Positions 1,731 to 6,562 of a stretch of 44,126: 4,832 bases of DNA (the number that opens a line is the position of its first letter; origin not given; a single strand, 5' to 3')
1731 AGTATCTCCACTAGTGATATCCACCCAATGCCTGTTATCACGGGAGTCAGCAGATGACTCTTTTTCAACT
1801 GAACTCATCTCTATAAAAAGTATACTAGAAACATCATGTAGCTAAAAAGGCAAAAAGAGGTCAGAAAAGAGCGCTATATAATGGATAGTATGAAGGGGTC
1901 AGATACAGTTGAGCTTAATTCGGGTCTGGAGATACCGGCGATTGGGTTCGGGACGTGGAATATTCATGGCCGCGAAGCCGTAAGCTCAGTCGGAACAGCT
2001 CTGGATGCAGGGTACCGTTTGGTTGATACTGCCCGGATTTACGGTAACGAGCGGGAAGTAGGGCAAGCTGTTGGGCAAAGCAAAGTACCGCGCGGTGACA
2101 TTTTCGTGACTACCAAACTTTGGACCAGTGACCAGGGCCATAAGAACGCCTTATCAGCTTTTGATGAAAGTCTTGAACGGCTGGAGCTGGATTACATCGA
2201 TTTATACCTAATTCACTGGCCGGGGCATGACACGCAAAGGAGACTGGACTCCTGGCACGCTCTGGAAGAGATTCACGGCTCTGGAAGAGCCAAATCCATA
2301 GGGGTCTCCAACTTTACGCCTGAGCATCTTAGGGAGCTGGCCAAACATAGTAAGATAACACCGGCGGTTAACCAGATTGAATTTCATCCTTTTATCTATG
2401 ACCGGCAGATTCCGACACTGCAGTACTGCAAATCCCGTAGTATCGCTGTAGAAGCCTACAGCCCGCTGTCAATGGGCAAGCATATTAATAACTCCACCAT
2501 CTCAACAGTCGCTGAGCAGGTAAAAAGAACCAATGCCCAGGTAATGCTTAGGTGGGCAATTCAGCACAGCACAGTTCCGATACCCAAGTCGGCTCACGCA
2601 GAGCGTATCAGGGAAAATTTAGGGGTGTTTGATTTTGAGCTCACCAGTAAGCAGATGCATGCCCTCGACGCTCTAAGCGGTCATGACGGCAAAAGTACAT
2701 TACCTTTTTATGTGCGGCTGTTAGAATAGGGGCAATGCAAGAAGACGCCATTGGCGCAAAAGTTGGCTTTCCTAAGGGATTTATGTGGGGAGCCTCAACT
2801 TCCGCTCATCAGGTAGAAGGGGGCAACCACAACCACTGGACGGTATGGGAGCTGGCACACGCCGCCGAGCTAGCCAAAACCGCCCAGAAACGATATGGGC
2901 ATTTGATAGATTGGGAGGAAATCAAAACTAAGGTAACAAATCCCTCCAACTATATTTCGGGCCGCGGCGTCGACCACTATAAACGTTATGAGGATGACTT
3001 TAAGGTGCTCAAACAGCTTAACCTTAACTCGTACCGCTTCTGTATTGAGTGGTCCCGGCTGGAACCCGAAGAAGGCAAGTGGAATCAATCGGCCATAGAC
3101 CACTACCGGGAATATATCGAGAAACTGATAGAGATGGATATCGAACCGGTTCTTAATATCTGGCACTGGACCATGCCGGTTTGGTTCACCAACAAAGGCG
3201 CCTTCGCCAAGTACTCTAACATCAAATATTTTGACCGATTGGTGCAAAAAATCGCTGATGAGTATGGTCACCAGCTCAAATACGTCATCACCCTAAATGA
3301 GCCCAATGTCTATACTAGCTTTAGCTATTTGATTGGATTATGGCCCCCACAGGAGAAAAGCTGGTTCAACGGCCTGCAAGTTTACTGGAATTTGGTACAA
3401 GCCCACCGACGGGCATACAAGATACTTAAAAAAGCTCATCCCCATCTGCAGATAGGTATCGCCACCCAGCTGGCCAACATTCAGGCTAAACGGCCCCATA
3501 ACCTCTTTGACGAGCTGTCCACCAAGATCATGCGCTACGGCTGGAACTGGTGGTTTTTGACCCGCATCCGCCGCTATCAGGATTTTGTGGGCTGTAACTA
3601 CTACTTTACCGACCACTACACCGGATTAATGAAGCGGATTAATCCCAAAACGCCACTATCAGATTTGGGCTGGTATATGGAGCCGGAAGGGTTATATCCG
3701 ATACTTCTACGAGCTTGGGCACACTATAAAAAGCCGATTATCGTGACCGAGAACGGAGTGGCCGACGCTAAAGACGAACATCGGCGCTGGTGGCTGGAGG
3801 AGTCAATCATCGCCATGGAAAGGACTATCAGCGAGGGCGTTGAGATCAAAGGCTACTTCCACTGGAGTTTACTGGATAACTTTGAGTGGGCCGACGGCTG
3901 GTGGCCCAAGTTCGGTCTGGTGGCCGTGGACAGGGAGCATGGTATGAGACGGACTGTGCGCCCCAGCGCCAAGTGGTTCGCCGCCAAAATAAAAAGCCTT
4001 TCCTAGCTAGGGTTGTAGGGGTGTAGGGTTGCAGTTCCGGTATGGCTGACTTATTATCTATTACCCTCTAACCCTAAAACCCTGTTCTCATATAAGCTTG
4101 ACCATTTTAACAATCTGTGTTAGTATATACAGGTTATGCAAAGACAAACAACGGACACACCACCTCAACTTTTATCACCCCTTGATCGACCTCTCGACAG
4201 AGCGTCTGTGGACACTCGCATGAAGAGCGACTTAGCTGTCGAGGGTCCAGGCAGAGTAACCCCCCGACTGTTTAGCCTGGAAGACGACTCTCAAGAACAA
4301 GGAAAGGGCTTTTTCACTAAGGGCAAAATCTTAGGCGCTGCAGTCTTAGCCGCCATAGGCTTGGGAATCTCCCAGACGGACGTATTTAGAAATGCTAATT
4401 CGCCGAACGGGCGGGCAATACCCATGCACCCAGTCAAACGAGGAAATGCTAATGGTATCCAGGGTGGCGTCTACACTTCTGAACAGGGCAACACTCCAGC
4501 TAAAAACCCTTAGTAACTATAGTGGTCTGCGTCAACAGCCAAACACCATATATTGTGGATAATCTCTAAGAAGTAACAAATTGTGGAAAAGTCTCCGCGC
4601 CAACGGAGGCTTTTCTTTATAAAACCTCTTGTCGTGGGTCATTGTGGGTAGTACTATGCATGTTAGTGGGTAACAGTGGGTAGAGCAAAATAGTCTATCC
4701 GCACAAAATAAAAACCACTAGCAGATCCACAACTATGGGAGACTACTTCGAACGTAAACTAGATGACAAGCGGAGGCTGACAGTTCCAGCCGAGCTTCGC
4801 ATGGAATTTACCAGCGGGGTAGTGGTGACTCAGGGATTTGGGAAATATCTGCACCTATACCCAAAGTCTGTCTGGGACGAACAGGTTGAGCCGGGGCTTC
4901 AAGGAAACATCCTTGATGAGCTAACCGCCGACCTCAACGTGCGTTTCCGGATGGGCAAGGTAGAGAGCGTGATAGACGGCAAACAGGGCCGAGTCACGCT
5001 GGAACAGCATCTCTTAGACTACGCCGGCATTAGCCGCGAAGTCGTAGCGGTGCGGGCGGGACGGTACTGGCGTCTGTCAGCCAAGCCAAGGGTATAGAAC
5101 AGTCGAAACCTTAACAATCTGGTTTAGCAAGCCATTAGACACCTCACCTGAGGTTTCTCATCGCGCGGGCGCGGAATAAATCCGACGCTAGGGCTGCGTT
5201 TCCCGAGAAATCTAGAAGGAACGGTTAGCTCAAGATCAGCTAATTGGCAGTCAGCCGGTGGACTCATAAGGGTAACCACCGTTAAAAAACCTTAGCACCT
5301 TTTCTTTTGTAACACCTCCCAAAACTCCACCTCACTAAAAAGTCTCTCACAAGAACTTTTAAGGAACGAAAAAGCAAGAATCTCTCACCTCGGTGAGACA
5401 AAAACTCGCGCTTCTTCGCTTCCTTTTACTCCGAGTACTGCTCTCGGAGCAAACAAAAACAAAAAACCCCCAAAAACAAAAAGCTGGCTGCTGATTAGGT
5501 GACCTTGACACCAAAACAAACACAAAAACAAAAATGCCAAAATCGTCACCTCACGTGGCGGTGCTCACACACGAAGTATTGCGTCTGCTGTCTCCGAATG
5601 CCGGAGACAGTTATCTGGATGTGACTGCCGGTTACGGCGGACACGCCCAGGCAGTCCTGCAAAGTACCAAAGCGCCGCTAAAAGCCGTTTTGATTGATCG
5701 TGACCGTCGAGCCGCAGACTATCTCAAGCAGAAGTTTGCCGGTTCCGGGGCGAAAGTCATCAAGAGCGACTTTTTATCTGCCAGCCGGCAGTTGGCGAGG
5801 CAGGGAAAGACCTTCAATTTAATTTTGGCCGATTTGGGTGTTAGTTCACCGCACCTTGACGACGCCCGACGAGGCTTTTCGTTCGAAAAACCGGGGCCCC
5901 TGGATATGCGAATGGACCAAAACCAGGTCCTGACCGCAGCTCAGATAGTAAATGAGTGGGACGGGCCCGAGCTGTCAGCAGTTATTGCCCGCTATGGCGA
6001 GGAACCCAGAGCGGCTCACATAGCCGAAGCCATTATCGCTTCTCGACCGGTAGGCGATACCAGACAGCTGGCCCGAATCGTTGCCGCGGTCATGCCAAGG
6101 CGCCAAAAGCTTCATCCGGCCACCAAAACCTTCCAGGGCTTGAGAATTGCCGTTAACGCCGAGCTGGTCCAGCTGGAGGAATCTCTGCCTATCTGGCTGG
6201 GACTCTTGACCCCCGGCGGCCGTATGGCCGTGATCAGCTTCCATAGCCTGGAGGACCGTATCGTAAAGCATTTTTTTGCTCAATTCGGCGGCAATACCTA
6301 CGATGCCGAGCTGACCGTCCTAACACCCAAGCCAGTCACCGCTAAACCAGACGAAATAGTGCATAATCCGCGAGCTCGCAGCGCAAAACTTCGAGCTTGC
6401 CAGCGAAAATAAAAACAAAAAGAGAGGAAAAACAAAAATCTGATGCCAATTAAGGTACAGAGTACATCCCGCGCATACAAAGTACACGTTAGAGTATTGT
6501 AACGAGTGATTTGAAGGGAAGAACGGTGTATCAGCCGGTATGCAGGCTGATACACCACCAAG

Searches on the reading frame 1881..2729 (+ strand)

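Call 65: search_protein_families(library=pfam, proteins=[window:1881-2729:+], max_evalue=0.001)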
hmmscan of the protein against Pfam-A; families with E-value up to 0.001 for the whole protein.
window:1881-2729:+ (282 aa): 1 family
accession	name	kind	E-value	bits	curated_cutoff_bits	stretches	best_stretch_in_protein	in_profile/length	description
PF00248.27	Aldo_ket_red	-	9.9e-58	195.9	24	1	21-265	2-289/291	Aldo/keto reductase family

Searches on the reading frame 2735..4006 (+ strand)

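Call 65: search_protein_families(library=pfam, proteins=[window:2735-4006:+], max_evalue=0.001)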
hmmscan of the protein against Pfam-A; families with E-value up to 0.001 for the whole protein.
window:2735-4006:+ (423 aa): 1 family
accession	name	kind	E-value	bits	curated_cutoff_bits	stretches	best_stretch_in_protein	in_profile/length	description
PF00232.24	Glyco_hydro_1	-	2.8e-76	257.2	22.6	2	11-274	4-250/453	Glycosyl hydrolase family 1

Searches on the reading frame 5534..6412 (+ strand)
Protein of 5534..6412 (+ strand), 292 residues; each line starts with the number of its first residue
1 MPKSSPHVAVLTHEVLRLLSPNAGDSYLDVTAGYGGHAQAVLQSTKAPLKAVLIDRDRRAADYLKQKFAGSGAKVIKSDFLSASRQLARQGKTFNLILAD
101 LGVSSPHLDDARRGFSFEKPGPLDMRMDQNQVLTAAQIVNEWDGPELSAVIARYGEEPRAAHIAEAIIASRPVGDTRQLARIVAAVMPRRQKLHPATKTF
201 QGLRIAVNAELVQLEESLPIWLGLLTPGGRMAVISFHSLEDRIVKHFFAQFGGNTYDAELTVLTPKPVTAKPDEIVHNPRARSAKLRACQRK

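Call 65: search_protein_families(library=pfam, proteins=[window:5534-6412:+], max_evalue=0.001)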
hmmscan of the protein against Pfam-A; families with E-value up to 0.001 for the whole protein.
window:5534-6412:+ (292 aa): 1 family
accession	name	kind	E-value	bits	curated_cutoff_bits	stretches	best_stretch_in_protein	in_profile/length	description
PF01795.25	Methyltransf_5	-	9.8e-86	288.4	27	1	5-291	2-308/309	MraW methylase family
